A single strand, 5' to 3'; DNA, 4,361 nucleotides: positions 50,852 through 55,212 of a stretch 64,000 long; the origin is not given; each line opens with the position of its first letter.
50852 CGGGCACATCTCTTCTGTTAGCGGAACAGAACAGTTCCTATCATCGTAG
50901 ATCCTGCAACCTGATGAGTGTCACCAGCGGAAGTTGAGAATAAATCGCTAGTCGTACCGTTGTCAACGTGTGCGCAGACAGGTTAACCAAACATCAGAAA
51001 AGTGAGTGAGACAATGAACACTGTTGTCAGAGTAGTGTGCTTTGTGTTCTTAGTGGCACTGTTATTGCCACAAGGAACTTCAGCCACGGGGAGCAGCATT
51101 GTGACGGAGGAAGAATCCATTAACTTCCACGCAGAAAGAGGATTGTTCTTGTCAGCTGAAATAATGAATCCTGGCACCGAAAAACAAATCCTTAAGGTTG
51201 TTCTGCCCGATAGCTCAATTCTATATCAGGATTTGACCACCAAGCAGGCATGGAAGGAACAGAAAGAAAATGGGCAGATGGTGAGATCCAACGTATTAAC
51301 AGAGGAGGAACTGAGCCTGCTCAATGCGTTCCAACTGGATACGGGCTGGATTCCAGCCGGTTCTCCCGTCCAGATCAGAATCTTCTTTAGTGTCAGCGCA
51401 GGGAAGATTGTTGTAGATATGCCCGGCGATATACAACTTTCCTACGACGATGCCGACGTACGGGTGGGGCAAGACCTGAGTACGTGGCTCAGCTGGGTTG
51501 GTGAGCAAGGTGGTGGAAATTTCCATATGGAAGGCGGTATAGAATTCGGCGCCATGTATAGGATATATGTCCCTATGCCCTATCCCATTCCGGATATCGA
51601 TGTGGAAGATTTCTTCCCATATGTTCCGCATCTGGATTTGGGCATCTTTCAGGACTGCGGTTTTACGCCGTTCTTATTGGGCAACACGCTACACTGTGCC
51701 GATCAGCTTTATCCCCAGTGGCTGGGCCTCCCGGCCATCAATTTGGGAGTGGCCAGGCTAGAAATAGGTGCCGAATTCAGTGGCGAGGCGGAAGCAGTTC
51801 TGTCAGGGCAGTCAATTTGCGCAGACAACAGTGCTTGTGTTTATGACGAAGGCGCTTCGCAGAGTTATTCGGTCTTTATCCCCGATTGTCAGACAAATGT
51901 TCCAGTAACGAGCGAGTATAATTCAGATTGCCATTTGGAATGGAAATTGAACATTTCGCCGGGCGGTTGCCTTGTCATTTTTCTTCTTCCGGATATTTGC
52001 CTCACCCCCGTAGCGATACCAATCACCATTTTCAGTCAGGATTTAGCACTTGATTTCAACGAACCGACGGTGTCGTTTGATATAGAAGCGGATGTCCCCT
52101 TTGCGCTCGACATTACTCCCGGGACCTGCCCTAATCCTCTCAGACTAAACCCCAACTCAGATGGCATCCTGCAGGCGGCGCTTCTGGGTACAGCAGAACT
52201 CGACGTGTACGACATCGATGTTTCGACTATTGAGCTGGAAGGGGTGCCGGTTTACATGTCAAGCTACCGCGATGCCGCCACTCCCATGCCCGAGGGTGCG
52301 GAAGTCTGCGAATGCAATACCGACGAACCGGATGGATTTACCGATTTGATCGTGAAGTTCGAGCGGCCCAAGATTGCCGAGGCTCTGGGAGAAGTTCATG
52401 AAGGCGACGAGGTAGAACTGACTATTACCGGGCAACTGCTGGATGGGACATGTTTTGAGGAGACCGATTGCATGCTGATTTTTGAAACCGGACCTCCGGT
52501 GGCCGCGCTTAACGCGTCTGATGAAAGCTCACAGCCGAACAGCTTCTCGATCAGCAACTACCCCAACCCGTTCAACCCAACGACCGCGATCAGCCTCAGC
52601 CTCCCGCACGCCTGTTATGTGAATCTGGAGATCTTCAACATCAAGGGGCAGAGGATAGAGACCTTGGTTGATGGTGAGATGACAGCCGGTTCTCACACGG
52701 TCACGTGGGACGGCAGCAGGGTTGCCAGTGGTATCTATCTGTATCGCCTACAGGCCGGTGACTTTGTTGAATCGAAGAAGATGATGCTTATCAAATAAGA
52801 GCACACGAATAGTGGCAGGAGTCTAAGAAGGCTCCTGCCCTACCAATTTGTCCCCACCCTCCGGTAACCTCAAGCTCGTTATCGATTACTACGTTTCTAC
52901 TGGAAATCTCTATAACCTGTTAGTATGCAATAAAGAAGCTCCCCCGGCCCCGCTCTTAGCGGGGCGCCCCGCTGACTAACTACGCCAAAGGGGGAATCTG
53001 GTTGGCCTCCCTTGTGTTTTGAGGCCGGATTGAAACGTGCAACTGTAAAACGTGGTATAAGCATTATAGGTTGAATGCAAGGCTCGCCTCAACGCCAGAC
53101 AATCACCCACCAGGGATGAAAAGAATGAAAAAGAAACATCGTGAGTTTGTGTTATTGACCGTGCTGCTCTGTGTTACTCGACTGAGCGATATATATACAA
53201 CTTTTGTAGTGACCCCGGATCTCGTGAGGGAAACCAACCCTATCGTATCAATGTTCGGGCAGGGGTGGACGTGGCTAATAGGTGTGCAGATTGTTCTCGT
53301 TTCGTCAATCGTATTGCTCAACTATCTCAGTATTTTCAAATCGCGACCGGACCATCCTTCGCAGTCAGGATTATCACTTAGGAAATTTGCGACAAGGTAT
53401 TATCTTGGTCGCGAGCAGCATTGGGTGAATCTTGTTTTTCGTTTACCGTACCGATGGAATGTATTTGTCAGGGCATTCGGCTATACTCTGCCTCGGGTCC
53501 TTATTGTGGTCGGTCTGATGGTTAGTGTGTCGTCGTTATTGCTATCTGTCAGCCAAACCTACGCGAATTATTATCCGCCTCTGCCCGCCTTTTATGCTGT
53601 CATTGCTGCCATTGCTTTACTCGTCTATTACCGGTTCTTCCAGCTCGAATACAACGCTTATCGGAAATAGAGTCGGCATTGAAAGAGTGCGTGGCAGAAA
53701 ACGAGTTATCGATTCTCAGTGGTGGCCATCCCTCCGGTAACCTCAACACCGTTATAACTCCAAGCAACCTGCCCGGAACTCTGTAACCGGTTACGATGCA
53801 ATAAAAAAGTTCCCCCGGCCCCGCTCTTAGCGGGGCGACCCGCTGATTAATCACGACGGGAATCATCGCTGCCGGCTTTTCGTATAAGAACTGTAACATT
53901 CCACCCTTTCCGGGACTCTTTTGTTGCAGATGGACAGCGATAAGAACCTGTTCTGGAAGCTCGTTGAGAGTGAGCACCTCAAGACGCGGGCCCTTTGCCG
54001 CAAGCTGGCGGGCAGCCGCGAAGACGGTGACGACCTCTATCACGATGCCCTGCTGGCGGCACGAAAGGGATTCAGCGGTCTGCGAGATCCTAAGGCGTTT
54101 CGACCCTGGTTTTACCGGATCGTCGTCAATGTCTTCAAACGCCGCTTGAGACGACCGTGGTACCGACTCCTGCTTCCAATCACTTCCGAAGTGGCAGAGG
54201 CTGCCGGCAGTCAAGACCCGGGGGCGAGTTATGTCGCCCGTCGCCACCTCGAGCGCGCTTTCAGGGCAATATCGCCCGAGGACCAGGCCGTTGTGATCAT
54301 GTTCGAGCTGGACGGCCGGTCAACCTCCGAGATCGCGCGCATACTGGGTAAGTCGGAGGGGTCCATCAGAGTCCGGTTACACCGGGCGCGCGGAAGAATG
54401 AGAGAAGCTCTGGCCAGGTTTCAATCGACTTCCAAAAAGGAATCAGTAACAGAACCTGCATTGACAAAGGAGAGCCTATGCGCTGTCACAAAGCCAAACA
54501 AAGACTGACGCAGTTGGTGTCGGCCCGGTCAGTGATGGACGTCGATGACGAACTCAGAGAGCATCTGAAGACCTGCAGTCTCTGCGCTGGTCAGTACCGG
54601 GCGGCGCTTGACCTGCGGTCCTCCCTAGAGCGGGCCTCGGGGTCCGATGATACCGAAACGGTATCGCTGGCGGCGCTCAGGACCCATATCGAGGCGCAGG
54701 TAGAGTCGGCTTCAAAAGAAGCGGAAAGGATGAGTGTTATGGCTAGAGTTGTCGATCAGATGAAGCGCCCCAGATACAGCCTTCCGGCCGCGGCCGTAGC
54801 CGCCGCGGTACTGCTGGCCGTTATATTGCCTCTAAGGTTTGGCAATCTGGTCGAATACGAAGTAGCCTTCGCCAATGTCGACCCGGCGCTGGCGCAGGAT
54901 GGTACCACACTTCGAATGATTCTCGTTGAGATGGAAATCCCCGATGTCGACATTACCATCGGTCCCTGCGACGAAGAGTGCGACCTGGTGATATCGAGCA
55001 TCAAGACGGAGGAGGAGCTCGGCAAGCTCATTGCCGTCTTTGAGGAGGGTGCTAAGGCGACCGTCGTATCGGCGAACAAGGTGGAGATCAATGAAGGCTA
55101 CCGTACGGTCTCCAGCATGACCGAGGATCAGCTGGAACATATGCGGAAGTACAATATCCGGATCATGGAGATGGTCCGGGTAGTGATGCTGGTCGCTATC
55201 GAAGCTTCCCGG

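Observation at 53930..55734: ECF anti-sigma factor whose external domain ends in a T9SS sorting tail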

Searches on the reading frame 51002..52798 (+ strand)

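Call 3: search_protein_families(library=pfam, proteins=[window:51002-52798:+], max_evalue=0.1)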
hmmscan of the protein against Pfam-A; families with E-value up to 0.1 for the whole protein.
window:51002-52798:+ (598 aa): 2 families
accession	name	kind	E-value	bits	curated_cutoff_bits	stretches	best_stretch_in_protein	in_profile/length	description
PF18962.6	Por_Secre_tail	-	5e-08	33.5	27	1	520-594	2-73/75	Secretion system C-terminal sorting domain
PF13860.13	FlgD_ig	-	8.6e-07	29.3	27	1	532-585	14-75/79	FlgD Ig-like domain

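Call 4: search_protein_families(library=ncbifam, proteins=[window:51002-52798:+], max_evalue=0.1)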
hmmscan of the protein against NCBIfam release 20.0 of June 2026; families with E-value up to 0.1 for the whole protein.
window:51002-52798:+ (598 aa): 6 families
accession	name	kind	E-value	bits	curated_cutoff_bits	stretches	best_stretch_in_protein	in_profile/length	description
TIGR04183.1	Por_Secre_tail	domain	5.3e-10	39.1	23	1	520-595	2-70/72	T9SS type A sorting domain-containing protein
NF052323.1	T9SSA_dep_M6i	equivalog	3.8e-07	28.4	600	1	518-598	959-1038/1043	T9SS-dependent M6-like inactivated metalloprotease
NF033707.1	T9SS_sortase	equivalog_domain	9.7e-07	26.8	420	1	509-585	991-1077/1095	type IX secretion system sortase PorU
NF038113.1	T9SSA_dep_M36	equivalog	1e-06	27.2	885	1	483-596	760-868/869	T9SS-dependent M36 family metallopeptidase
NF005176.1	PRK06655.1-1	equivalog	0.027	14.4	230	1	536-573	95-132/197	flagellar hook assembly protein FlgD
NF012196.1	Ig_like_ice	domain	0.031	14.1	50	1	463-500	58-95/108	Ig-like domain-containing protein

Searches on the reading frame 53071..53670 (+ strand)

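Call 3: search_protein_families(library=pfam, proteins=[window:53071-53670:+], max_evalue=0.1)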
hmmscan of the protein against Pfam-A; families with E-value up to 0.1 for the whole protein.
window:53071-53670:+ (199 aa): 1 family
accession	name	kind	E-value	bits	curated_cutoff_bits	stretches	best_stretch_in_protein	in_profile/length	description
PF18902.5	DUF5658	-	0.047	14.9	25.2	1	39-86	6-55/82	Domain of unknown function (DUF5658)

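Call 4: search_protein_families(library=ncbifam, proteins=[window:53071-53670:+], max_evalue=0.1)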
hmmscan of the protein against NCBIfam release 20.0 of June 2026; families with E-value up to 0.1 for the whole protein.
window:53071-53670:+ (199 aa): 0 families

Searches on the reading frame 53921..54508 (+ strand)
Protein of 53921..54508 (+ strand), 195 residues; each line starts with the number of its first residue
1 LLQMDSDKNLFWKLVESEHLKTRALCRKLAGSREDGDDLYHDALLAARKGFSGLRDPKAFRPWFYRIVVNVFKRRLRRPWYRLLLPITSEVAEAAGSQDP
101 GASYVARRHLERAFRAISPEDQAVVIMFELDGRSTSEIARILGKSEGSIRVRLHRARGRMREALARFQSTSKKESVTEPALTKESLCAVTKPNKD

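Call 3: search_protein_families(library=pfam, proteins=[window:53921-54508:+], max_evalue=0.1)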
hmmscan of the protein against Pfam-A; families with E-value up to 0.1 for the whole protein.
window:53921-54508:+ (195 aa): 7 families
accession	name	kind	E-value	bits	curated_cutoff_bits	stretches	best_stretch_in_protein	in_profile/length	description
PF08281.18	Sigma70_r4_2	-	1.5e-13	50.6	25.7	1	110-160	4-54/54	Sigma-70, region 4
PF04542.20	Sigma70_r2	-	8.6e-10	38.7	24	1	14-78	1-67/71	Sigma-70 region 2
PF04545.22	Sigma70_r4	-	9.6e-08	31.9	24.1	1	115-162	3-50/50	Sigma-70, region 4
PF22029.2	PhyR_sigma2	-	0.00021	21.7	27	1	27-68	13-54/55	Sigma2 domain of PhyR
PF13384.12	HTH_23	-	0.0018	18.5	24.6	1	122-156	7-41/50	Homeodomain-like domain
PF07638.17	Sigma70_ECF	-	0.0073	16.7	21.1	1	110-164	130-183/185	ECF sigma factor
PF13480.13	Acetyltransf_6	-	0.037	14.6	22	0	97-133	44-82/143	Acetyltransferase (GNAT) domain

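Call 4: search_protein_families(library=ncbifam, proteins=[window:53921-54508:+], max_evalue=0.1)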
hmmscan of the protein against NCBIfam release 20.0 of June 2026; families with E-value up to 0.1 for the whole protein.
window:53921-54508:+ (195 aa): 76 families (the best 25 are shown)
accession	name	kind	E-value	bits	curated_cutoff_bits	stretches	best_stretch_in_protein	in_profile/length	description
NF007225.0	PRK09643.1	equivalog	7e-25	87.9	190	1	5-177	23-195/204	RNA polymerase sigma factor SigM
TIGR02937.1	sigma70-ECF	superfamily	3.7e-20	72.2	42.9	1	13-164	5-165/165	sigma-70 family RNA polymerase sigma factor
TIGR02983.1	SigE-fam_strep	subfamily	9.1e-19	67.9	141.55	1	11-165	8-159/162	SigE family RNA polymerase sigma factor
NF006089.0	PRK08241.1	subfamily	8e-18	64.6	240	2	82-183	119-224/343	RNA polymerase subunit sigma-70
NF009171.0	PRK12518.1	equivalog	8.8e-18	64.8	208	1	6-165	24-185/191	RNA polymerase sigma factor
NF007229.0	PRK09647.1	equivalog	9.5e-17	61.1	265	1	19-177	54-215/220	RNA polymerase sigma factor SigE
TIGR02960.1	SigX5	hypoth_equivalog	2.5e-13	49.9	264.75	2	93-181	115-209/322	RNA polymerase sigma-70 factor, TIGR02960 family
NF058625.1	sigma_PG0214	equivalog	2.9e-13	49.9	130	1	11-169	6-166/170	GFO_1088 family ECF-type sigma factor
NF008888.0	PRK11922.1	equivalog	3.3e-13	49.8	204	1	25-166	46-198/231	RNA polymerase sigma factor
NF004113.0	PRK05602.1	equivalog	1.9e-12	47.2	208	1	7-172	43-209/211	RNA polymerase sigma factor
NF009164.0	PRK12511.1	equivalog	3.9e-12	46.1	185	1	22-163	17-158/182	RNA polymerase sigma factor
NF009165.0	PRK12512.1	equivalog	9e-12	45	198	1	22-160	39-175/184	RNA polymerase sigma factor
TIGR02939.1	RpoE_Sigma70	equivalog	3.1e-11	43.7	236.15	1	7-164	18-186/190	RNA polymerase sigma factor RpoE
TIGR02948.1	SigW_bacill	equivalog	7.5e-11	42.4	243.1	1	6-164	15-184/187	RNA polymerase sigma factor SigW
NF009198.0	PRK12546.1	equivalog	1.8e-10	40.8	270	1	18-165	15-162/188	RNA polymerase sigma factor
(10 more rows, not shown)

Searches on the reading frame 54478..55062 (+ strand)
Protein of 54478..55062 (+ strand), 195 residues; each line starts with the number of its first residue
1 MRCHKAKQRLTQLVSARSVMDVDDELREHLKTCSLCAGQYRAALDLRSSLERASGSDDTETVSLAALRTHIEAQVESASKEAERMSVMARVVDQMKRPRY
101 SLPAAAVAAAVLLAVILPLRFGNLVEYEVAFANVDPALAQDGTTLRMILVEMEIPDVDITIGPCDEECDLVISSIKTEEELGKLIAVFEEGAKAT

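Call 32: find_homologous_proteins(query=A3, max_evalue=0.00001)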
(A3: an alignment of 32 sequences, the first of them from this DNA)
Query A3 (32 sequences) (195 aa, profile of the alignment): 10 proteins with E <= 0.00001 among 8000 candidates.
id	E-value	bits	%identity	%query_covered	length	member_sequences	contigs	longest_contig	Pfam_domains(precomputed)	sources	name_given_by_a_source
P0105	4.4e-65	237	29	93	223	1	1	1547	-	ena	-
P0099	2.9e-49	185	26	100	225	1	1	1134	-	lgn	-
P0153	3.2e-47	179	25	100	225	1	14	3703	-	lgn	-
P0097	1.1e-44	171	28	99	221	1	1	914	-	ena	-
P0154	3.0e-44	169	25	100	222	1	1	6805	-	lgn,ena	-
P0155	9.1e-43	164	26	100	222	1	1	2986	-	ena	-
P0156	1.7e-42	163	24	100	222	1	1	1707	-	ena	-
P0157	4.9e-33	133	25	99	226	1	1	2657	-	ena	-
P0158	1.7e-32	131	25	99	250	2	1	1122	-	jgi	jgi:hypothetical protein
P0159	1.7e-24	105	29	70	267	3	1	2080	-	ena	-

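Call 33: find_related_loci(query=A3, collection=genome_contigs, flank=6000)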
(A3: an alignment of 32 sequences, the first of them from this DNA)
Query A3 (195 aa) in genome_contigs; peptide patterns used: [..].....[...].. (x = any residue, [..] = any of these).
119 stretches matched a pattern; 29 encode a relative of the query (tblastn E <= 1e-3); 29 distinct loci.
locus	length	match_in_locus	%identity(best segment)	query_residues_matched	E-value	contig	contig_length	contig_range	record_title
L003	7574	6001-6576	36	1-190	2e-35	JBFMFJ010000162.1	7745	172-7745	MAG: Candidatus Zixiibacteriota bacterium isolate MAG268 MAG268_162, whole genome shotgun sequence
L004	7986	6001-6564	30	1-190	5e-29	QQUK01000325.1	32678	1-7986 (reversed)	MAG: Calditrichaeota bacterium isolate CLD4 287, whole genome shotgun sequence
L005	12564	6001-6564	34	1-190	2e-28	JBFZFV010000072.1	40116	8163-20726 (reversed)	MAG: Candidatus Zixiibacteriota bacterium isolate PPR_0627 PPR_0627.fa_k121_794727, whole genome shotgun sequence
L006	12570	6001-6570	34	1-190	5e-28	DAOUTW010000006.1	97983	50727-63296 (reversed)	MAG TPA_asm: Candidatus Zixiibacteriota bacterium isolate CSMAG_807 CSMAG_807_k141_696975_length_97983_cov_12.0000, whol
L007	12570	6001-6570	29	1-188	2e-27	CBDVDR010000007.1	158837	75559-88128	MAG TPA_asm: uncultured bacterium isolate SRR21487745_metabat2_10 genome assembly, contig: ERZ25073593.8, whole genome s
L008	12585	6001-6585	35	1-191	7e-27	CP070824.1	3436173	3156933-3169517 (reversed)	MAG: Candidatus Zixiibacteriota bacterium isolate bin1124 chromosome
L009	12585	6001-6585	31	1-193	1e-26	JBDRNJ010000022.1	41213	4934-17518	MAG: bacterium isolate MEGAHIT-group-1.882 k141_11616861, whole genome shotgun sequence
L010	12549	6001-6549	31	1-190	1e-26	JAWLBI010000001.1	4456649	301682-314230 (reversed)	MAG: Candidatus Zixiibacteriota bacterium isolate AC1.147 AC1.147.fa-1, whole genome shotgun sequence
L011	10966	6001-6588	31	1-195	2e-26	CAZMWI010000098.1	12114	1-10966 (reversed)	MAG TPA_asm: uncultured Ignavibacteriaceae bacterium isolate SRP214966_co3_100 genome assembly, contig: NODE_8455_length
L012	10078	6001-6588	29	1-195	6e-26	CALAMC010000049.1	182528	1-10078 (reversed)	MAG TPA_asm: uncultured candidate division Zixibacteria bacterium isolate SRR6007446_bin.66_CONCOCT_v1.1_MAG genome asse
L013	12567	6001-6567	31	1-190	3e-25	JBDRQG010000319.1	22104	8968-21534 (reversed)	MAG: bacterium isolate MEGAHIT-group-2.34 k141_285907, whole genome shotgun sequence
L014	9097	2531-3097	32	1-190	3e-25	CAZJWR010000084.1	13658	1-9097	MAG TPA_asm: uncultured Ignavibacteriales bacterium isolate SRP214966_co4_518 genome assembly, contig: NODE_4335_length_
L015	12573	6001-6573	32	1-190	1e-24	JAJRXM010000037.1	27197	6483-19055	MAG: Candidatus Zixiibacteriota bacterium isolate Dive96_bin3.155 k141_1017291, whole genome shotgun sequence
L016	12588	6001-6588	29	1-195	3e-24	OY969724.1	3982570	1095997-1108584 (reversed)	MAG: uncultured candidate division Zixibacteria bacterium isolate MFD02416.bin.2.48 genome assembly, chromosome: 1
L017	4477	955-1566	29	1-190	5e-24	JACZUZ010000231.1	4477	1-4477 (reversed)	MAG: Candidatus Zixiibacteriota bacterium isolate B17T1B11 B17T1B11_NODE4724, whole genome shotgun sequence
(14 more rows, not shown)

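Call 50: search_solved_structures(query=A3, max_evalue=10, show_alignments=3)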
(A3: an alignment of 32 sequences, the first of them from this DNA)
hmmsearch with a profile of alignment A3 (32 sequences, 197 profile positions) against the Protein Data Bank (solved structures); distinct sequences matched with E-value up to 10: 16.
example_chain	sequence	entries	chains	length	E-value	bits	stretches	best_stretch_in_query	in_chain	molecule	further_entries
5wuq_C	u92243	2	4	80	0.04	16.9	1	1-44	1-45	Anti-sigma-W factor RsiW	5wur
5mrc_W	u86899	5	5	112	0.28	14.1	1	21-57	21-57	bL32m | Large ribosomal subunit protein bL32m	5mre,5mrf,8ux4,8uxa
6zfe_A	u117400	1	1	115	0.38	13.7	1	44-115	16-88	Protein S100-A9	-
5ndd_A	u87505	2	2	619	0.42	13.5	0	60-123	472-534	Lysozyme,Proteinase-activated receptor 2,Soluble cytochrome b562,Proteinase-activated rece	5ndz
5frf_A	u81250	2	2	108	0.62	13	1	2-61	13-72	ANTI-SIGMA FACTOR RSRA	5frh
3j6b_W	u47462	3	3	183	0.69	12.8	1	21-55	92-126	54S ribosomal protein L32, mitochondrial | Large ribosomal subunit protein bL32m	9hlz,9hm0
2q1z_B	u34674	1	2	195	0.81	12.6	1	26-82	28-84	Anti-Sigma factor ChrR, transcriptional activator ChrR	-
6rz4_A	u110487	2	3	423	0.84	12.5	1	59-127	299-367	Cysteinyl leukotriene receptor 1,Soluble cytochrome b562,Cysteinyl leukotriene receptor 1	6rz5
2z2s_B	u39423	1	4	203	0.87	12.5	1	26-82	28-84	Anti-Sigma factor ChrR, transcriptional activator ChrR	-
8y6y_A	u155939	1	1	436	1.3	11.9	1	60-130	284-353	Free fatty acid receptor 2,Soluble cytochrome b562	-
8xls_F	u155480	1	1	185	1.3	11.9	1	30-82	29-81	Photosystem I reaction center subunit III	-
8zeh_f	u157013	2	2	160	1.4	11.9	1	30-82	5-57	Photosystem I reaction center subunit III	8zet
4ntj_A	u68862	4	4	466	2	11.3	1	60-125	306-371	P2Y purinoceptor 12,Soluble cytochrome b562,P2Y purinoceptor 12 | P2Y purinoceptor 12, Soluble cytochrome b562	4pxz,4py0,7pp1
8h9h_G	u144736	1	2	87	2.2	11.2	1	28-56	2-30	Zinc finger and BTB domain-containing protein 7A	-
9k0k_I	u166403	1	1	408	4.1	10.3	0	103-129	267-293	P2Y purinoceptor 4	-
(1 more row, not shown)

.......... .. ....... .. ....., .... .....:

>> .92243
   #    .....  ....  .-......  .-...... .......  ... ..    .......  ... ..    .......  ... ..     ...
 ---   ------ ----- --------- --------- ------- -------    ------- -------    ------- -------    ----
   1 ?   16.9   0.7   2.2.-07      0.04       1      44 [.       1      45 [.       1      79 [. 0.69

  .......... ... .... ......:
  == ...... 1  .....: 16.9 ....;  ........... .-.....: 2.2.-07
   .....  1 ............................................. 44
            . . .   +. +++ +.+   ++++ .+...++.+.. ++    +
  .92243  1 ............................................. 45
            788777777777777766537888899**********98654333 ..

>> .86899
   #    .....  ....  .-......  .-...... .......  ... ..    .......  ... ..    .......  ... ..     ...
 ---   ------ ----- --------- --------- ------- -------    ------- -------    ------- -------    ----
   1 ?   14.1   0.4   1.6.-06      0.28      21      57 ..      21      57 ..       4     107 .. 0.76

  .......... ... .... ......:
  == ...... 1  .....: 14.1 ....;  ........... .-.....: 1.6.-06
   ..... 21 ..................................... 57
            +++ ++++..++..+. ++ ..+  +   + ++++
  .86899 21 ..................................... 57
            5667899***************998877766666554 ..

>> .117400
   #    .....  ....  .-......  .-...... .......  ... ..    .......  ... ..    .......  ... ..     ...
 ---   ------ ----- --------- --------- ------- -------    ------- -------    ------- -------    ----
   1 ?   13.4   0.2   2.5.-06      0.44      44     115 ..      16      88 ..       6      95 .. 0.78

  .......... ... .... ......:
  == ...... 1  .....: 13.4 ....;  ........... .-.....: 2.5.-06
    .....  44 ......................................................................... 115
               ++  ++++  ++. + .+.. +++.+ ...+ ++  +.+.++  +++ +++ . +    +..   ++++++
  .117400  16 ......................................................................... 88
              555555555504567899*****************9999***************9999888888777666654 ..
